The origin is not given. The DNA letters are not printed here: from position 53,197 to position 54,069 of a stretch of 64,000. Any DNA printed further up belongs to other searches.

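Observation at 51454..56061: Six-gene overlapping minus-strand operon mixing an ATPase-less amino-acid ABC transporter with VOC, CofC-like, PIG-L and saccharopine-dehydrogenase genes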

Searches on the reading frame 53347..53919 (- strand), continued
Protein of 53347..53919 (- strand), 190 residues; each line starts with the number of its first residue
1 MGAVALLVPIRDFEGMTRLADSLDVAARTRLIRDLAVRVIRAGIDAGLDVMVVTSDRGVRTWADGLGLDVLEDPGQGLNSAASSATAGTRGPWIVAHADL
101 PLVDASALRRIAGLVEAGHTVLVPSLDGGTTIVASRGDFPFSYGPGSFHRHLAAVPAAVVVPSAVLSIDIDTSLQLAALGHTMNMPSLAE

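Call 41: search_protein_families(library=ncbifam, proteins=[L042:8577-9614:+, L064:8951-9931:-, L070:11359-12231:+], max_evalue=0.00001)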
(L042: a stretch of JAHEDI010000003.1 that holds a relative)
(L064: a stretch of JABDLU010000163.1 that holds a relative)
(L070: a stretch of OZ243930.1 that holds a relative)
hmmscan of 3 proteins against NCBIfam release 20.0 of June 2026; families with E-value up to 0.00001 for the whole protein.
L042:8577-9614:+ (346 aa): 28 families (the best 25 are shown)
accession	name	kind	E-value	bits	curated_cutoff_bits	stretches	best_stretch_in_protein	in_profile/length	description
TIGR03560.1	F420_Rv1855c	subfamily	5.4e-81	271.7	231.4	1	40-258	5-226/227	TIGR03560 family F420-dependent LLM class oxidoreductase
TIGR03619.1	F420_Rv2161c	subfamily_domain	3.9e-48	164.2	166.9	1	52-326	2-246/247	TIGR03619 family F420-dependent LLM class oxidoreductase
TIGR03856.1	F420_MSMEG_2906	subfamily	4.4e-46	157.4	243.7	1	46-262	14-212/249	LLM class F420-dependent oxidoreductase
TIGR03621.1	F420_MSMEG_2516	subfamily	8.2e-40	136.8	213.15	1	49-324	15-278/295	TIGR03621 family F420-dependent LLM class oxidoreductase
TIGR04021.1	LLM_DMSO2_sfnG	equivalog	9.1e-30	104.2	382.95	1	52-280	32-254/350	dimethylsulfone monooxygenase SfnG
TIGR03557.1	F420_G6P_family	subfamily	2.8e-27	95.7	210.4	1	52-227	17-188/316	TIGR03557 family F420-dependent LLM class oxidoreductase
TIGR03554.1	F420_G6P_DH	equivalog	9.3e-24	84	420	1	53-213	21-180/331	glucose-6-phosphate dehydrogenase (coenzyme-F420)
TIGR03571.1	lucif_BA3436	subfamily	3.9e-23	82.2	303.9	1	51-233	34-214/304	TIGR03571 family LLM class oxidoreductase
TIGR03612.1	RutA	equivalog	4.1e-22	79.1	498.3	1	82-266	64-246/355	pyrimidine utilization protein A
NF002619.0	PRK02271.1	equivalog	3.8e-21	75.7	276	1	50-252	16-203/329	5,10-methylenetetrahydromethanopterin reductase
TIGR03555.1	F420_mer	equivalog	8.2e-21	74.7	348.7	1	53-254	17-204/325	5,10-methylenetetrahydromethanopterin reductase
TIGR03565.1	alk_sulf_monoox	equivalog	1.3e-19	70.5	518.2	1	71-283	41-248/346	FMNH2-dependent alkanesulfonate monooxygenase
TIGR03860.1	FMN_nitrolo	subfamily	2e-18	66.5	279.7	1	29-173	10-161/422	NtaA/DmoA family FMN-dependent monooxygenase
TIGR03564.1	F420_MSMEG_4879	subfamily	3.6e-18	66.1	234.25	1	78-222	19-158/265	TIGR03564 family F420-dependent LLM class oxidoreductase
NF001939.1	PRK00719.1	subfamily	3.7e-18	65.5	510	1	71-284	41-249/373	alkanesulfonate monooxygenase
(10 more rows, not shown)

L064:8951-9931:- (327 aa): 29 families (the best 25 are shown)
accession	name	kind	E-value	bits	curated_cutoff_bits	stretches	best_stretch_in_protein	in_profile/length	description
TIGR03560.1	F420_Rv1855c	subfamily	1.9e-84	283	231.4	1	20-236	8-226/227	TIGR03560 family F420-dependent LLM class oxidoreductase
TIGR03619.1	F420_Rv2161c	subfamily_domain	1.6e-51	175.3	166.9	1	30-302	3-244/247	TIGR03619 family F420-dependent LLM class oxidoreductase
TIGR03856.1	F420_MSMEG_2906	subfamily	1.8e-46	158.7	243.7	1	22-240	13-212/249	LLM class F420-dependent oxidoreductase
TIGR03621.1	F420_MSMEG_2516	subfamily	2.6e-42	145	213.15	1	22-308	11-284/295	TIGR03621 family F420-dependent LLM class oxidoreductase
TIGR04021.1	LLM_DMSO2_sfnG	equivalog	3.5e-32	112.1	382.95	1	21-258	22-254/350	dimethylsulfone monooxygenase SfnG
TIGR03557.1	F420_G6P_family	subfamily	2.9e-31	108.8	210.4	1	30-198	18-182/316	TIGR03557 family F420-dependent LLM class oxidoreductase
TIGR03554.1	F420_G6P_DH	equivalog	1e-24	87.2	420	1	29-199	20-184/331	glucose-6-phosphate dehydrogenase (coenzyme-F420)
TIGR03571.1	lucif_BA3436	subfamily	3.2e-24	85.7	303.9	1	25-188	31-192/304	TIGR03571 family LLM class oxidoreductase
TIGR03555.1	F420_mer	equivalog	2e-22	80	348.7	1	26-233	13-205/325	5,10-methylenetetrahydromethanopterin reductase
TIGR03612.1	RutA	equivalog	4.5e-22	79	498.3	1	58-233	63-239/355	pyrimidine utilization protein A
NF002619.0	PRK02271.1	equivalog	2.7e-21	76.2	276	1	24-234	13-207/329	5,10-methylenetetrahydromethanopterin reductase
TIGR03860.1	FMN_nitrolo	subfamily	2e-20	73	279.7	1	8-150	12-161/422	NtaA/DmoA family FMN-dependent monooxygenase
TIGR04020.1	seco_metab_LLM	subfamily_domain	8e-19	67.9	244.45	1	21-253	15-242/341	MupA/Atu3671 family FMN-dependent luciferase-like monooxygenase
TIGR04465.1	ArgArg_F420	equivalog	8.1e-19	67.9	470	1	29-190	64-223/364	F420-dependent hydroxymycolic acid dehydrogenase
TIGR03559.1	F420_Rv3520c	subfamily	1.3e-18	67.2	335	1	30-163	18-139/325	LLM class F420-dependent oxidoreductase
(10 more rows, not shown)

L070:11359-12231:+ (291 aa): 31 families (the best 25 are shown)
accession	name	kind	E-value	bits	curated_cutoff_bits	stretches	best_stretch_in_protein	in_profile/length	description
TIGR03619.1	F420_Rv2161c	subfamily_domain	1.5e-63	214.7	166.9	1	23-269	2-245/247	TIGR03619 family F420-dependent LLM class oxidoreductase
TIGR03571.1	lucif_BA3436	subfamily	8.4e-31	107.3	303.9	1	4-227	11-222/304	TIGR03571 family LLM class oxidoreductase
TIGR03560.1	F420_Rv1855c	subfamily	2e-29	103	231.4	1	22-208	16-194/227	TIGR03560 family F420-dependent LLM class oxidoreductase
TIGR03621.1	F420_MSMEG_2516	subfamily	2.1e-27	96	213.15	1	72-203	43-171/295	TIGR03621 family F420-dependent LLM class oxidoreductase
TIGR03856.1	F420_MSMEG_2906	subfamily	3.2e-24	85.8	243.7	1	4-238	1-205/249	LLM class F420-dependent oxidoreductase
TIGR03854.1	F420_MSMEG_3544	hypoth_equivalog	1.5e-21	76.9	295.6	1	65-236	37-204/290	TIGR03854 family LLM class F420-dependent oxidoreductase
TIGR03557.1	F420_G6P_family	subfamily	1.1e-20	74.1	210.4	1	18-218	12-198/316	TIGR03557 family F420-dependent LLM class oxidoreductase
TIGR04465.1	ArgArg_F420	equivalog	3.8e-17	62.4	470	1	21-209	62-236/364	F420-dependent hydroxymycolic acid dehydrogenase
TIGR04027.1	LLM_KPN_01858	hypoth_equivalog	6.8e-17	61.4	412.9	1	72-163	55-146/326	putative FMN-dependent luciferase-like monooxygenase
TIGR03564.1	F420_MSMEG_4879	subfamily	7e-17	61.9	234.25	1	62-209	17-164/265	TIGR03564 family F420-dependent LLM class oxidoreductase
TIGR04021.1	LLM_DMSO2_sfnG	equivalog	9.6e-17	61.4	382.95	1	77-242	69-231/350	dimethylsulfone monooxygenase SfnG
TIGR03857.1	F420_MSMEG_2249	hypoth_equivalog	1.3e-16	60.8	218.4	1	70-158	41-127/329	TIGR03857 family LLM class F420-dependent oxidoreductase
TIGR03559.1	F420_Rv3520c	subfamily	1.4e-15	57.2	335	1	68-225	37-206/325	LLM class F420-dependent oxidoreductase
TIGR03617.1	F420_MSMEG_2256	subfamily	4e-15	55.5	278.15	1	70-235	20-190/318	TIGR03617 family F420-dependent LLM class oxidoreductase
NF002619.0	PRK02271.1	equivalog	5e-15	55.6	276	1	70-234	41-202/329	5,10-methylenetetrahydromethanopterin reductase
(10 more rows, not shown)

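Call 47: find_homologous_proteins(query=P0122, max_evalue=1e-10)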
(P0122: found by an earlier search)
Query P0122 (373 aa): 3107 proteins with E <= 1e-10 among 8000 candidates; the best 120 are listed.
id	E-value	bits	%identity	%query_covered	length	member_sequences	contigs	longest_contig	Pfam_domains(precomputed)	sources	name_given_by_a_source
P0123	2.1e-240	815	99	100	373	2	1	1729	PF16653.11,PF01262.28,PF03435.25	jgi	jgi:lysine 6-dehydrogenase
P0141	2.1e-215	733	89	100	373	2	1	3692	PF01266.31,PF16653.11,PF01262.28,PF03435.25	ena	-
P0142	9.0e-191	652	79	99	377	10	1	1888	PF01266.31,PF16653.11,PF01262.28,PF03435.25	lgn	-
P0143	3.5e-190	650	80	98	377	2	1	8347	PF01266.31,PF16653.11,PF01262.28,PF03435.25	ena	-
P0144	6.9e-190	649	78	99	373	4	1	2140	PF16653.11,PF01262.28,PF03435.25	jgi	-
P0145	9.8e-189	645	78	99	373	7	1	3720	PF16653.11,PF01262.28,PF03435.25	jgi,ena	jgi:lysine 6-dehydrogenase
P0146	1.1e-187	642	78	99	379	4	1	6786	PF16653.11,PF01262.28,PF03435.25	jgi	jgi:lysine 6-dehydrogenase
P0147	3.1e-187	640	78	99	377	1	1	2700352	PF01266.31,PF16653.11,PF01262.28,PF03435.25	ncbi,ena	-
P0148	5.5e-184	629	78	98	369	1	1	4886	PF01266.31,PF16653.11,PF01262.28,PF03435.25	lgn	-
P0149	9.8e-184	629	75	98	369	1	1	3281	PF02254.25,PF16653.11,PF01262.28,PF03435.25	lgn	-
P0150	2.2e-183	628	76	99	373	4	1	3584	PF01266.31,PF13450.13,PF16653.11,PF01262.28,PF03435.25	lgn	-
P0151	3.8e-183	627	75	100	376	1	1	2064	PF16653.11,PF01262.28,PF03435.25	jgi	jgi:lysine 6-dehydrogenase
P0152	5.5e-183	626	75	99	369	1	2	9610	PF01266.31,PF13450.13,PF16653.11,PF01262.28,PF03435.25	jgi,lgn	jgi:lysine 6-dehydrogenase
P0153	7.2e-183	626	78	98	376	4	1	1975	PF16653.11,PF01262.28,PF03435.25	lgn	-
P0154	8.3e-183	626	76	100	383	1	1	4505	PF16653.11,PF01262.28,PF03435.25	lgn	-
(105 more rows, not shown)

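Call 52: search_protein_families(library=ncbifam, proteins=[L013:1558-2478:-, L043:8862-9608:+], max_evalue=0.00001)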
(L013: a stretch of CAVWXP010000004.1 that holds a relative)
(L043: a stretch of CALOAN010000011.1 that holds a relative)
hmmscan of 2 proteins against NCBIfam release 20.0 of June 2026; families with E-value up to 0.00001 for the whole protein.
L013:1558-2478:- (307 aa): 4 families
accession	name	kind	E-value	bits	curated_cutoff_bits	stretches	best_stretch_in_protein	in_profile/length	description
TIGR03446.1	mycothiol_Mca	equivalog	2.3e-89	299.8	277.15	1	29-306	3-283/283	mycothiol conjugate amidase Mca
TIGR03445.1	mycothiol_MshB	equivalog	2.6e-47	162.1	224.35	1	30-306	1-284/284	N-acetyl-1-D-myo-inositol-2-amino-2-deoxy-alpha-D-glucopyranoside deacetylase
TIGR04000.1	thiol_BshB2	equivalog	6.2e-14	52.2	195.25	1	29-166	3-125/217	bacillithiol biosynthesis deacetylase BshB2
TIGR04001.1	thiol_BshB1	equivalog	6.4e-14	52.2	182.5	1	29-198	4-146/226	bacillithiol biosynthesis deacetylase BshB1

L043:8862-9608:+ (249 aa): 188 families (the best 25 are shown)
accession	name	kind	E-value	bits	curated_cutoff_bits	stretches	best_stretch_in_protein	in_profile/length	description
NF007027.0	PRK09493.1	equivalog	2.3e-96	321.8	379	1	10-247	2-239/240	glutamine ABC transporter ATP-binding protein GlnQ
NF008428.0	PRK11264.1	equivalog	1.1e-90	303.2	406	1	10-245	4-245/250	L-cystine ABC transporter ATP-binding protein TcyN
TIGR03005.1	ectoine_ehuA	equivalog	2e-88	295.9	345.4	1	10-248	1-251/252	ectoine/hydroxyectoine ABC transporter ATP-binding protein EhuA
NF007908.0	PRK10619.1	equivalog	3.9e-81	272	466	1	11-245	7-253/257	histidine ABC transporter ATP-binding protein HisP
NF008338.0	PRK11124.1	equivalog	5e-73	245.6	369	1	10-244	3-240/242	arginine ABC transporter ATP-binding protein ArtP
TIGR00972.1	3a0107s01c2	equivalog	1.5e-69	234.1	343.2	1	10-244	2-243/248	phosphate ABC transporter ATP-binding protein PstB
TIGR01186.1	proV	subfamily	1.9e-59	201.6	326.6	1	24-247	8-233/363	betaine/proline/choline family ABC transporter ATP-binding protein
TIGR02314.1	ABC_MetN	equivalog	4.1e-59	200.3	499.7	1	18-246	14-243/343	methionine ABC transporter ATP-binding protein MetN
TIGR03265.1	PhnT2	equivalog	6.5e-59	199.9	457.7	1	9-239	4-230/353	putative 2-aminoethylphosphonate ABC transporter ATP-binding protein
TIGR02315.1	ABC_phnC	equivalog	1.9e-58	197.8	266.1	1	10-232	2-234/243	phosphonate ABC transporter ATP-binding protein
TIGR00968.1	3a0106s01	subfamily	4.1e-56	190.2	342.75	1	10-247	1-234/237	sulfate ABC transporter ATP-binding protein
NF006987.0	PRK09452.1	equivalog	1.2e-53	182.1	482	1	8-244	16-248/378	spermidine/putrescine ABC transporter ATP-binding protein PotA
TIGR02673.1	FtsE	equivalog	2.2e-53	181.1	264.85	1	10-220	2-213/214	cell division ATP-binding protein FtsE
TIGR02982.1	heterocyst_DevA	subfamily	3.5e-51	173.9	295.8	1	11-222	3-219/220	ABC exporter ATP-binding subunit, DevA family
TIGR04521.1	ECF_ATPase_2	equivalog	8.3e-51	172.7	330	1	21-237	17-238/279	energy-coupling factor transporter ATPase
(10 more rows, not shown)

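Call 63: search_solved_structures(query=P0126, max_evalue=1, show_alignments=1)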
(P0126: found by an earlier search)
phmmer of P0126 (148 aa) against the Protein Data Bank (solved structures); distinct sequences matched with E-value up to 1: 20.
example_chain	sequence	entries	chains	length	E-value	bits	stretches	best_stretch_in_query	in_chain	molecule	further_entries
6xbr_A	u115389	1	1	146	1e-07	35.1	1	15-141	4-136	Methylmalonyl-CoA epimerase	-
6xbt_A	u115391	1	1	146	1.5e-07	34.5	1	15-141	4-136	Methylmalonyl-CoA epimerase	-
6wf6_A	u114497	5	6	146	1.7e-07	34.4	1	15-141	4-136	Methylmalonyl-CoA epimerase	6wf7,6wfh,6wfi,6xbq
6xbs_A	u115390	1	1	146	1.7e-07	34.4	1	15-141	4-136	Methylmalonyl-CoA epimerase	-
6xbv_A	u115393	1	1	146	2.2e-07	34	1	15-141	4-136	Methylmalonyl-CoA epimerase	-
3oa4_A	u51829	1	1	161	2.6e-07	33.8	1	64-142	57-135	glyoxalase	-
6bu2_A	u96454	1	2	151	1.2e-06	31.7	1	68-142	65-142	Glyoxalase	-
1jc4_A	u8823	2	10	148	4.3e-05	26.6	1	78-145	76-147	Methylmalonyl-CoA epimerase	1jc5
3gm5_A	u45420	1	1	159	0.0029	20.6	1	63-142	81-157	Lactoylglutathione lyase and related lyases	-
2r5v_A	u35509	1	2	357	0.02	17.9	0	61-115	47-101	PCZA361.1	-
3rmu_A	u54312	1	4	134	0.032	17.2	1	14-141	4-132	Methylmalonyl-CoA epimerase, mitochondrial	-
6qh4_C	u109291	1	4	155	0.038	17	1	12-141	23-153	Methylmalonyl-CoA epimerase, mitochondrial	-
1cjx_A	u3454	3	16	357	0.045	16.8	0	61-122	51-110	4-HYDROXYPHENYLPYRUVATE DIOXYGENASE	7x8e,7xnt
4mtq_A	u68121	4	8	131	0.075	16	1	76-114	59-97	Lactoylglutathione lyase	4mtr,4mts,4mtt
9qmf_A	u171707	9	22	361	0.14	15.2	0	62-123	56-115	4-hydroxyphenylpyruvate dioxygenase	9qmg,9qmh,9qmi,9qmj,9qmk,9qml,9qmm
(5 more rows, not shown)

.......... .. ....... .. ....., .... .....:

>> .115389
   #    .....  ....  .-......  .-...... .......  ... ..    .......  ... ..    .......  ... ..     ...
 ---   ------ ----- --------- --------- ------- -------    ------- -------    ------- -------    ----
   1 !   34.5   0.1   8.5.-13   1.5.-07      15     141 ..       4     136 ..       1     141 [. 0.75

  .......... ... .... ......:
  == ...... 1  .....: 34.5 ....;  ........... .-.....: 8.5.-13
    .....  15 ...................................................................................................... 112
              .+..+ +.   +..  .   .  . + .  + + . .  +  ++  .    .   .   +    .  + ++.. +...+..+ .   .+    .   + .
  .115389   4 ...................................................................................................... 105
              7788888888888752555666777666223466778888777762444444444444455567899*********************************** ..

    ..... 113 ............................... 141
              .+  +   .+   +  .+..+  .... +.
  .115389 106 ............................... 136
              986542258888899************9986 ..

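Call 68: search_solved_structures(query=P0131, max_evalue=1e-10, show_alignments=0)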
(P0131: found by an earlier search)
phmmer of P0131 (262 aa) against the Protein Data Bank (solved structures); distinct sequences matched with E-value up to 1e-10: 81 (the best 60 are shown).
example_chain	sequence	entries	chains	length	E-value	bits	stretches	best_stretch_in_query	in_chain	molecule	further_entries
5t0w_A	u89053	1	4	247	2.7e-38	135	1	37-256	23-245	AncCDT-1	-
5tuj_C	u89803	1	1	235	2.7e-38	135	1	37-256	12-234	Ancestral protein CDT-Anc1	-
4zv1_A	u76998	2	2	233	1.3e-36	129.5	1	38-258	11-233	AncQR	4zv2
5jos_A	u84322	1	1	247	7.9e-31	110.6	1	34-256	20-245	Cyclohexadienyl dehydratase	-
6svf_A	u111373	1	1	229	1.9e-29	106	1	39-258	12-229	Amino acid ABC transporter, periplasmic amino acid-binding protein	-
2pvu_A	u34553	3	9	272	5.8e-29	104.5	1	24-257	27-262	ArtJ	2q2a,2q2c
4prs_A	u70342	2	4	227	2e-27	99.4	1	39-258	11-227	ABC-type transporter, periplasmic subunit family 3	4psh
3i6v_A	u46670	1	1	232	7.6e-26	94.3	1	38-258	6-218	periplasmic His/Glu/Gln/Arg/opine family-binding protein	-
6ggv_A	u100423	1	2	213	1.6e-24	89.9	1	39-242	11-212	Amino acid ABC transporter, periplasmic amino acid-binding protein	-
6h30_A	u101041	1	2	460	1.7e-24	89.8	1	37-257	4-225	Glutamine ABC transporter permease and substrate binding protein protein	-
6ggp_A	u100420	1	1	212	2.3e-24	89.4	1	39-241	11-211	Amino acid ABC transporter, periplasmic amino acid-binding protein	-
6q3u_A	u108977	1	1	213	1.1e-23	87.2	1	39-242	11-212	Amino acid ABC transporter, periplasmic amino acid-binding protein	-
6wup_A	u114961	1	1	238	2.7e-23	85.9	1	36-256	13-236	Ancestral cyclohexadienyl dehydratase, AncCDT-5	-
4f3p_A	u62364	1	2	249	5.3e-23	84.9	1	35-256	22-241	Glutamine-binding periplasmic protein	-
3k4u_A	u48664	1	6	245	7.7e-22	81.1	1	39-258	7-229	BINDING COMPONENT OF ABC TRANSPORTER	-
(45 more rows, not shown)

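Call 70: predict_structure(alignment_id=A1)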
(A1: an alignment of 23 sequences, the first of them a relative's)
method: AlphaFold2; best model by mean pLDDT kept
length: 190 residues; sequences in the alignment: 23
mean_pLDDT: 93.4   pTM: 0.89
mean pLDDT of the five models: 93.4, 93.3, 92.2, 91.9, 91.6
residues with pLDDT >= 90: 166; 70-90: 14; 50-70: 9; < 50: 1
segments of 3 or more residues with pLDDT < 50: none
pLDDT, mean of each block of 10 residues (from residue 1): 91 92 95 97 98 97 98 94 94 97 97 98 96 97 96 98 95 88 57
secondary structure, 60 per line:
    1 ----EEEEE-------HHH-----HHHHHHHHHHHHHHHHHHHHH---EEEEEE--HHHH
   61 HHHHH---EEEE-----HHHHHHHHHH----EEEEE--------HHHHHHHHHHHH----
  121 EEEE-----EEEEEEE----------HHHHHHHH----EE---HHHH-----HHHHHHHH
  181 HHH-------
elements in order: E5-9 H25-45 E49-54 H57-65 E69-72 H78-87 E92-96 H105-116 E121-124 E130-136 H147-154 H164-167 H173-183
